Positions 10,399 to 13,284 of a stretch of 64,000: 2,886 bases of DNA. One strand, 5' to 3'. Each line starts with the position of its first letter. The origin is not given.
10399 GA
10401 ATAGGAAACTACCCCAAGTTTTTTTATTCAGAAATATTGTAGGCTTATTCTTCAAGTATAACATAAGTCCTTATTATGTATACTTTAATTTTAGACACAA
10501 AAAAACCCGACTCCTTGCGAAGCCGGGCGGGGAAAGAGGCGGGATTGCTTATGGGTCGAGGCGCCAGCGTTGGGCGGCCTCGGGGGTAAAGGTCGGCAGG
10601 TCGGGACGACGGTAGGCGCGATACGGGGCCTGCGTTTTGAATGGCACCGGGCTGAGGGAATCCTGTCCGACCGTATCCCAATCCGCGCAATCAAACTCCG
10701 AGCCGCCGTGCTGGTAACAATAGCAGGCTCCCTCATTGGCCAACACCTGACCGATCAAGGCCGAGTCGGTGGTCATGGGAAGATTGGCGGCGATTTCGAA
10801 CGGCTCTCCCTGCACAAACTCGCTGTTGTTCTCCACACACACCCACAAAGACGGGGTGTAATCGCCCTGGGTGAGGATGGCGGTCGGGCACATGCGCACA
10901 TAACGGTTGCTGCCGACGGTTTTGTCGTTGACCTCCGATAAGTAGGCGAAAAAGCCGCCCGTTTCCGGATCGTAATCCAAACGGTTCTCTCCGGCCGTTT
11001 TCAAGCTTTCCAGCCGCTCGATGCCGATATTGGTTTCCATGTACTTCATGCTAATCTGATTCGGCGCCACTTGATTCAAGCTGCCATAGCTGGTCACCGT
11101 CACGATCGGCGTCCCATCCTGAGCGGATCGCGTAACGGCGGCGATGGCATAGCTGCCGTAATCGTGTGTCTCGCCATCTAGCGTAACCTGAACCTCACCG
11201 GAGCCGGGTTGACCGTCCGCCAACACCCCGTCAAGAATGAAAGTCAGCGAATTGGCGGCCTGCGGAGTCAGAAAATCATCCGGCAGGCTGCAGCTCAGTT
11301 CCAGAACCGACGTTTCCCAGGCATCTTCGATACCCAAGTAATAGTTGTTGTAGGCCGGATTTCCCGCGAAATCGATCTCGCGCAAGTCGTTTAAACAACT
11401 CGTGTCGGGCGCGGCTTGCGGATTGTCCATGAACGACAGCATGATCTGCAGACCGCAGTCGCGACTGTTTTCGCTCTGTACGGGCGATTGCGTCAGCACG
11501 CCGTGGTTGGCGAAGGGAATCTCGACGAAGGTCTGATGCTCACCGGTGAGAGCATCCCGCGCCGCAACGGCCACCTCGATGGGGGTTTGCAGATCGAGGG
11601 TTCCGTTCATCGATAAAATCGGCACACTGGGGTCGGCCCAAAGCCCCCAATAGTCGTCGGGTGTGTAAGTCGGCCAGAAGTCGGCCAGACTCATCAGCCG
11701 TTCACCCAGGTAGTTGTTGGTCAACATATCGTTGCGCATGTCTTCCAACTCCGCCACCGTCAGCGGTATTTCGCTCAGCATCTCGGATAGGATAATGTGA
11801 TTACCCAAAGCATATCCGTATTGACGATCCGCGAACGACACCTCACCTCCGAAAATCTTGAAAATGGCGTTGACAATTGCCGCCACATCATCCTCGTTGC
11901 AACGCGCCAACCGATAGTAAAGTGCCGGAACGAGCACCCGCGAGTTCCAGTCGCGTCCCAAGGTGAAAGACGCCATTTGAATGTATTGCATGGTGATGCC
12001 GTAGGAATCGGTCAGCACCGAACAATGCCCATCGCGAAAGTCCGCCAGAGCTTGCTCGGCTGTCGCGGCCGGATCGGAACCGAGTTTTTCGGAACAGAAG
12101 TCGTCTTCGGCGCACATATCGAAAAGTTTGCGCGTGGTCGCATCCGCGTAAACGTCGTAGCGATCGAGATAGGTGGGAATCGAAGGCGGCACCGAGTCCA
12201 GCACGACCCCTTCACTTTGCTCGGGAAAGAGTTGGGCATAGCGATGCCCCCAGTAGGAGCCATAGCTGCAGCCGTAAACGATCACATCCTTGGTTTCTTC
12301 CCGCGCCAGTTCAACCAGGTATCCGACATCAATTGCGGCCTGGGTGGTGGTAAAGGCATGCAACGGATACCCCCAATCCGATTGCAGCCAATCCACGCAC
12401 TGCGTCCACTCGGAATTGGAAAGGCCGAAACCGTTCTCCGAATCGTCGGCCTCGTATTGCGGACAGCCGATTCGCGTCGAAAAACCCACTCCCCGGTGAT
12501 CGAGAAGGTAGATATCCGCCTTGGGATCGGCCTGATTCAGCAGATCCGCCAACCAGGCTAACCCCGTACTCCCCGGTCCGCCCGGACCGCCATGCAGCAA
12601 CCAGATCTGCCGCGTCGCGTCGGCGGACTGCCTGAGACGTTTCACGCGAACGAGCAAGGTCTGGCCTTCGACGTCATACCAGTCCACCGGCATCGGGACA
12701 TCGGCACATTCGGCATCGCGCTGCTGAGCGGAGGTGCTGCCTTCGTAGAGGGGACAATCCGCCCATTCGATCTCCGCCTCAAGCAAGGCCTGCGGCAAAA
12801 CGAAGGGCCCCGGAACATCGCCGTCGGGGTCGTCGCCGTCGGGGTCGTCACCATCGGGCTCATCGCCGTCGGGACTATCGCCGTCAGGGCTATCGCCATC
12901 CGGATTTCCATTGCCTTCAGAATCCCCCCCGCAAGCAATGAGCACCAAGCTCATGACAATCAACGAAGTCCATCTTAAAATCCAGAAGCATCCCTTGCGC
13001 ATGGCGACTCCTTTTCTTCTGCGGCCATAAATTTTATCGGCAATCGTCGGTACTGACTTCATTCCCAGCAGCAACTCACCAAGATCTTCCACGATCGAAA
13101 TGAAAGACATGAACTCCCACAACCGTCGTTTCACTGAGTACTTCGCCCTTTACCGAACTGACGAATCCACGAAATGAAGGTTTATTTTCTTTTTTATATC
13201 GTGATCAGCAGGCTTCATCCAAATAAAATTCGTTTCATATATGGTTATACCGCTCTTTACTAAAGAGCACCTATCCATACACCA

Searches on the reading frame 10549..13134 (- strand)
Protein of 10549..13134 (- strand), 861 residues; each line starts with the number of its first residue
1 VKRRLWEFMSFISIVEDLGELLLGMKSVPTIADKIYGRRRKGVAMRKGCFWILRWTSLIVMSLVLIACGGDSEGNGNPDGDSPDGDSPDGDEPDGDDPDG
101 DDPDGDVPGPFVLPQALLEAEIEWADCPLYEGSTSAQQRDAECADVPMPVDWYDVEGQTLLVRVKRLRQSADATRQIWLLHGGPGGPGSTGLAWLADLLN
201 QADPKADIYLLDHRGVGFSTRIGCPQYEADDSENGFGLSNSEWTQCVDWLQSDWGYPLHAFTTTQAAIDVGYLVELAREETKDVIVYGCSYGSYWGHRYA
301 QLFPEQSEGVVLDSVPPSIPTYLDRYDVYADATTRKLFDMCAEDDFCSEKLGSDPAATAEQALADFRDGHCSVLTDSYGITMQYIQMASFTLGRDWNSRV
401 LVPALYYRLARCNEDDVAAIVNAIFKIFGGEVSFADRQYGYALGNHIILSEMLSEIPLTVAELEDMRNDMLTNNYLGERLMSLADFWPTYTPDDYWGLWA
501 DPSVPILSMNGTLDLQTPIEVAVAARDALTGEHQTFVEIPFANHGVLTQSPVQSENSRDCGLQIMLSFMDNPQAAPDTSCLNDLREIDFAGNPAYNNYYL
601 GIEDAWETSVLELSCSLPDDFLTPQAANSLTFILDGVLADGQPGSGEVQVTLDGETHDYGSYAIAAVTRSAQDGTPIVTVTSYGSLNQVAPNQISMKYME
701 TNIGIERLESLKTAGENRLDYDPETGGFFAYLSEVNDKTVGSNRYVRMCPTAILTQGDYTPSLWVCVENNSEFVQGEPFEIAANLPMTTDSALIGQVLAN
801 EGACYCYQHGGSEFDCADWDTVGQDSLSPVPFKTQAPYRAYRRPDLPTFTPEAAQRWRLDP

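Call 68: search_protein_families(library=pfam, proteins=[window:10549-13134:-], max_evalue=0.001)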
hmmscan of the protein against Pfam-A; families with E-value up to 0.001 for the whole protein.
window:10549-13134:- (861 aa): 2 families
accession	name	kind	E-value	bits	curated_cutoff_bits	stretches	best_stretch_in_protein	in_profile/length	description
PF00561.26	Abhydrolase_1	-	2.9e-10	40.7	25.8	1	179-326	5-115/245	alpha/beta hydrolase fold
PF12697.13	Abhydrolase_6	-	0.0001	23.5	26.3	0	179-383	3-149/217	Alpha/beta hydrolase family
